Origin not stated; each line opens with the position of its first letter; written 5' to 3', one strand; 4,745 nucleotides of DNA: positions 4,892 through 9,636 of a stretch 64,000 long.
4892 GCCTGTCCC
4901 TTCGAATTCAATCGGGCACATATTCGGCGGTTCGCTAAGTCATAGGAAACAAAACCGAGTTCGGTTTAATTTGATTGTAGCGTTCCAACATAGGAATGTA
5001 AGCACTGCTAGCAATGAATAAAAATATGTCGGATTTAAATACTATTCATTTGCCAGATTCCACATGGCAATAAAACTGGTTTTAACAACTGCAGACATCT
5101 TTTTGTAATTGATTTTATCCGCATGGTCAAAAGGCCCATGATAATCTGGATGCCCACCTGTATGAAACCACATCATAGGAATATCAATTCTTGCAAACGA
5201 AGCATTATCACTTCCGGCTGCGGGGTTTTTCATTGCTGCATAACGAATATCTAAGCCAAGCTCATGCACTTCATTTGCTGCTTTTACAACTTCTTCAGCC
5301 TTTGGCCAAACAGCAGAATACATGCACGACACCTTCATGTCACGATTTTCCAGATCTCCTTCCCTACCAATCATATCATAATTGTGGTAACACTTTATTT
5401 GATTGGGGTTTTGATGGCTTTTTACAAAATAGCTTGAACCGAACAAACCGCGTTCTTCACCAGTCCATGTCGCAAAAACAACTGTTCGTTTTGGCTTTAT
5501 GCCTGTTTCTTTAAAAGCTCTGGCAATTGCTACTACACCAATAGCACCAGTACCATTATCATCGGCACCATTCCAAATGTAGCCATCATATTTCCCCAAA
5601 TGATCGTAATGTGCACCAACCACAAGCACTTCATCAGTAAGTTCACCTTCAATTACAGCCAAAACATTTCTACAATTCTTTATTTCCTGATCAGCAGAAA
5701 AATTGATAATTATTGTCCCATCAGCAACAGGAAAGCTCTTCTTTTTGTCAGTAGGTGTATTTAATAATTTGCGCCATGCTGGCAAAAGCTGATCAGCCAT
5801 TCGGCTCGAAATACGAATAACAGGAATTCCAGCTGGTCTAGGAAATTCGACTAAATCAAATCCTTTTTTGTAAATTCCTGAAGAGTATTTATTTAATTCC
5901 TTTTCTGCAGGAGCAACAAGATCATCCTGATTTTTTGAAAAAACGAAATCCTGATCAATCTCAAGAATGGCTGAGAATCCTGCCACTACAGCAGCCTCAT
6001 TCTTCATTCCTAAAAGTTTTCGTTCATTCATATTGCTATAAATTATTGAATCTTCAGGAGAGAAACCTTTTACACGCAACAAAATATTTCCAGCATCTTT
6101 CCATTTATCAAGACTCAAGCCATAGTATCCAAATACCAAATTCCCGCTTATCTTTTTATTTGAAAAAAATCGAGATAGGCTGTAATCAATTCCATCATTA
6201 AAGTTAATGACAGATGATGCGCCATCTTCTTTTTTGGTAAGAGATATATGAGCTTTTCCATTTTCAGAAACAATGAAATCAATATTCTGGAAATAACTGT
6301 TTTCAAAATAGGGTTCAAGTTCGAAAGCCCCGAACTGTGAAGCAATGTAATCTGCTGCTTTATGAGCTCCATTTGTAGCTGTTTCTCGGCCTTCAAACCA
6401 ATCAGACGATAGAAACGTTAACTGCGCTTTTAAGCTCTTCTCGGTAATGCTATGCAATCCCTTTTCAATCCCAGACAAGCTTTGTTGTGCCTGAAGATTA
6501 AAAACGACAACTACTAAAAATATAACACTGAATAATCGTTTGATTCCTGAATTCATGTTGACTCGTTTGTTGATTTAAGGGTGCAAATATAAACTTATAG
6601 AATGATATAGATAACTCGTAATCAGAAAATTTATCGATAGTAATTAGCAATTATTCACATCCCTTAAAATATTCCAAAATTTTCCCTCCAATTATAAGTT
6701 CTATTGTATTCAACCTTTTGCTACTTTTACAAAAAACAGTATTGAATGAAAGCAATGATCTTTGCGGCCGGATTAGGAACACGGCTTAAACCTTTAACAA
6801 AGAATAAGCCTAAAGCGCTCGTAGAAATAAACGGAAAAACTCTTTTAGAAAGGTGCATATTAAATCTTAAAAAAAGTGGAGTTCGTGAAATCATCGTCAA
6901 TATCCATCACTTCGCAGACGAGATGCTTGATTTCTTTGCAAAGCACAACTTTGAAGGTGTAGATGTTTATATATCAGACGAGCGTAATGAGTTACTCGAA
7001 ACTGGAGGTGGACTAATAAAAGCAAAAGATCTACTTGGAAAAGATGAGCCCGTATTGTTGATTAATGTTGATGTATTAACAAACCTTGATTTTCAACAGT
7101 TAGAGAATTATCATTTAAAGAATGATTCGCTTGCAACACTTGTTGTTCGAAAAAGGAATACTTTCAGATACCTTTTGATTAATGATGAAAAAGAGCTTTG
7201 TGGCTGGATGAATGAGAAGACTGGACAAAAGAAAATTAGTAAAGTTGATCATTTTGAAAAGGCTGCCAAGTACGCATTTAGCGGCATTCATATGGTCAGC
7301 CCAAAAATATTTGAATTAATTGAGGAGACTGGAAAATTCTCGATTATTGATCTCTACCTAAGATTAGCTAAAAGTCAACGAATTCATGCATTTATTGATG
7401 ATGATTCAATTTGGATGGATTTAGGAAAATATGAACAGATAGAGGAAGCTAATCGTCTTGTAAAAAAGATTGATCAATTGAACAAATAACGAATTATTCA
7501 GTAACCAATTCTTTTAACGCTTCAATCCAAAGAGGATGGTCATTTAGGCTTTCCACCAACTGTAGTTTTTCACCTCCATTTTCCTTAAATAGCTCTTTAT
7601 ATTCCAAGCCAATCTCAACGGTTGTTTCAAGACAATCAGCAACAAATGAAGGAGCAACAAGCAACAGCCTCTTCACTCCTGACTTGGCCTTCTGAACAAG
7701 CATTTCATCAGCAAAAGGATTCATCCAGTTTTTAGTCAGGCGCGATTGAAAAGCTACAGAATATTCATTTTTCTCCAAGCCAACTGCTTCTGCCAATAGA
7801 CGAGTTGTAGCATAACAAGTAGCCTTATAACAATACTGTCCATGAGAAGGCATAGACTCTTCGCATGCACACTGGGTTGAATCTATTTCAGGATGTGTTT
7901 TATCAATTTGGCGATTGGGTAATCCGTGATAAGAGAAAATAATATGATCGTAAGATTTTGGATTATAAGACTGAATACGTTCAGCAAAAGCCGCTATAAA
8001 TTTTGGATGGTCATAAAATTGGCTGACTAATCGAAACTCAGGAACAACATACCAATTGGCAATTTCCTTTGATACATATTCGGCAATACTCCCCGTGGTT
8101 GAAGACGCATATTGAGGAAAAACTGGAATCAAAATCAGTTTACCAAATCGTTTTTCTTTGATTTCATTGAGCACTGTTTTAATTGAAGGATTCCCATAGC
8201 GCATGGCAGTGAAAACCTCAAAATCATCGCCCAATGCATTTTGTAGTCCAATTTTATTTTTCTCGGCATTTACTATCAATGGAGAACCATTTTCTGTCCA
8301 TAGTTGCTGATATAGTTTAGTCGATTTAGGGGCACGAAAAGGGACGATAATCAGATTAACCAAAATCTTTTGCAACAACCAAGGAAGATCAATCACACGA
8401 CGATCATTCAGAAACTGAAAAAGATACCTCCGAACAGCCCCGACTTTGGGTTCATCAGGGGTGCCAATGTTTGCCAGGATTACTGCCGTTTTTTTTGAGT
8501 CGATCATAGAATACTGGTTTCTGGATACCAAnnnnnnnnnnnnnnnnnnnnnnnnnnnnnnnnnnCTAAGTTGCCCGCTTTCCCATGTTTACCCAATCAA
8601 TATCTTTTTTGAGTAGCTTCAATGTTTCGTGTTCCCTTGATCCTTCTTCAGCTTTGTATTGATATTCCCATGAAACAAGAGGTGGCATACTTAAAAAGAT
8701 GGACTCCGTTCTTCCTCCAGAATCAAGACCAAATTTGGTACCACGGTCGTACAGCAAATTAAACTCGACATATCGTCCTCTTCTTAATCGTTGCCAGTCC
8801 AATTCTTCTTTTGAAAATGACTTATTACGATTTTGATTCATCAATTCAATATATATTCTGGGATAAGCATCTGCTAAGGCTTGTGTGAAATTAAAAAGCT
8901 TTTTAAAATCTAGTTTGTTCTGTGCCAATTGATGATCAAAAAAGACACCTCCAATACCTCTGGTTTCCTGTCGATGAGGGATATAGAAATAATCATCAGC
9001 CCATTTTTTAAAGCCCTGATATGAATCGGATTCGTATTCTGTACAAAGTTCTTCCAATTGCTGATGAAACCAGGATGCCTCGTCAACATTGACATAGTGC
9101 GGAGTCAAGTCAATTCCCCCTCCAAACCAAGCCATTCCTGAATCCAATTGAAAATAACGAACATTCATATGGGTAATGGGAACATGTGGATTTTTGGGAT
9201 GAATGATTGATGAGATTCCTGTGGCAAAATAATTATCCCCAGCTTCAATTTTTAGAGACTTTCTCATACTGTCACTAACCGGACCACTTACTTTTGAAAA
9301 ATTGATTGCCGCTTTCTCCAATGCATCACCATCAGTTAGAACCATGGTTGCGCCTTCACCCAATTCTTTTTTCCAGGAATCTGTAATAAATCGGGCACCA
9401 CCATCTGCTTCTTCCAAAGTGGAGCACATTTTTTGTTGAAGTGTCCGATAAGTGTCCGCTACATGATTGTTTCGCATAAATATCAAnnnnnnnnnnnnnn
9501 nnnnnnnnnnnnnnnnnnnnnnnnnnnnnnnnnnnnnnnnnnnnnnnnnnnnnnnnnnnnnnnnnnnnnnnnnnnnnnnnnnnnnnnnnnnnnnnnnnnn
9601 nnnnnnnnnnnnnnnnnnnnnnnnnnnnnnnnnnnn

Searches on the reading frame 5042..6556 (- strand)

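Call 90: search_protein_families(library=pfam, proteins=[window:5042-6556:-], max_evalue=0.001)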
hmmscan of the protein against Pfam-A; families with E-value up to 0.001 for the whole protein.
window:5042-6556:- (504 aa): 2 families
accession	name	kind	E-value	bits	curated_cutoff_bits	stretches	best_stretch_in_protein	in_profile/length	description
PF04389.22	Peptidase_M28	-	2.7e-40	138.6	21.3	1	297-493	1-188/193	Peptidase family M28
PF01546.33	Peptidase_M20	-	1e-11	45.6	24.6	1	329-490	31-199/206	Peptidase family M20/M25/M40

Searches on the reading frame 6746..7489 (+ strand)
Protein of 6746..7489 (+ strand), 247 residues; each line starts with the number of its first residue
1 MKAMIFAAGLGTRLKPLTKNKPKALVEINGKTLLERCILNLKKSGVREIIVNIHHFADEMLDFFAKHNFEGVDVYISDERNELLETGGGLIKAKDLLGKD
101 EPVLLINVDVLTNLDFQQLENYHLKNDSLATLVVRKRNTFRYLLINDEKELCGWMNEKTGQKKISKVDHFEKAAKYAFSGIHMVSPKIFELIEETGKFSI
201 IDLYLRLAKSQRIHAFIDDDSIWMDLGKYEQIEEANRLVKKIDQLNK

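Call 90: search_protein_families(library=pfam, proteins=[window:6746-7489:+], max_evalue=0.001)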
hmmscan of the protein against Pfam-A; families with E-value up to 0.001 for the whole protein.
window:6746-7489:+ (247 aa): 3 families
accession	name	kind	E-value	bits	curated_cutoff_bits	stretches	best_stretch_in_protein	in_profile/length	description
PF00483.29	NTP_transferase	-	2.8e-23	83.2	21.2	1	2-240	1-243/245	Nucleotidyl transferase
PF12804.13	NTP_transf_3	-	3e-11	44.2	27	1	3-124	1-112/160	MobA-like NTP transferase domain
PF01128.25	IspD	-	3.7e-05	24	27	1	2-56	2-54/221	2-C-methyl-D-erythritol 4-phosphate cytidylyltransferase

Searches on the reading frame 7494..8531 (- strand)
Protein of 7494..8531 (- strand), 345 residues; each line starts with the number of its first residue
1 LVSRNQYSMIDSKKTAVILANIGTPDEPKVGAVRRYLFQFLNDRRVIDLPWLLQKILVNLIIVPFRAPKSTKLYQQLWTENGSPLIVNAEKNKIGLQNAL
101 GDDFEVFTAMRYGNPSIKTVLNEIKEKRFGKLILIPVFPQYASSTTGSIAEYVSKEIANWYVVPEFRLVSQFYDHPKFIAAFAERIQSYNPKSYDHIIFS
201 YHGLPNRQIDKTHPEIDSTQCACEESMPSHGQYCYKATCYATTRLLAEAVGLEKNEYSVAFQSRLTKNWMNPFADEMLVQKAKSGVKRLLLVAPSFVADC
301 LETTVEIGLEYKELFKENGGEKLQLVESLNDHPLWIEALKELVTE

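Call 7: search_protein_families(library=pfam, proteins=[window:7494-8531:-], max_evalue=0.001)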
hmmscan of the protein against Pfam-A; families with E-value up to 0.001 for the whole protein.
window:7494-8531:- (345 aa): 1 family
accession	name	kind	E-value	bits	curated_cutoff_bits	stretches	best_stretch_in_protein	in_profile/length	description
PF00762.24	Ferrochelatase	-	9.3e-98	327.5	27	1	14-345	1-315/317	Ferrochelatase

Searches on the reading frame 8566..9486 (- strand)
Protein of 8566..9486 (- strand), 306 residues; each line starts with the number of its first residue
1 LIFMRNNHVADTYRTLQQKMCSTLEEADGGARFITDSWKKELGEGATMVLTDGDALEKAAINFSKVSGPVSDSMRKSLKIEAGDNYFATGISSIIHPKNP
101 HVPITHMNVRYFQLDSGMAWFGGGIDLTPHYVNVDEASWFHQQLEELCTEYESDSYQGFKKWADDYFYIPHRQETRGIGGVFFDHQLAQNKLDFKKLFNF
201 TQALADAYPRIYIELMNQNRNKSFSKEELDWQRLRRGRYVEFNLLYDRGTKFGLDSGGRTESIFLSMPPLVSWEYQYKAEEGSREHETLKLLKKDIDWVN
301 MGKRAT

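Call 7: search_protein_families(library=pfam, proteins=[window:8566-9486:-], max_evalue=0.001)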
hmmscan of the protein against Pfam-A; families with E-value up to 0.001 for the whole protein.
window:8566-9486:- (306 aa): 1 family
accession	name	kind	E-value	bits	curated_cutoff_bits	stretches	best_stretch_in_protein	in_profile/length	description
PF01218.23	Coprogen_oxidas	-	6.1e-114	380.1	31.8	1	9-298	2-295/295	Coproporphyrinogen III oxidase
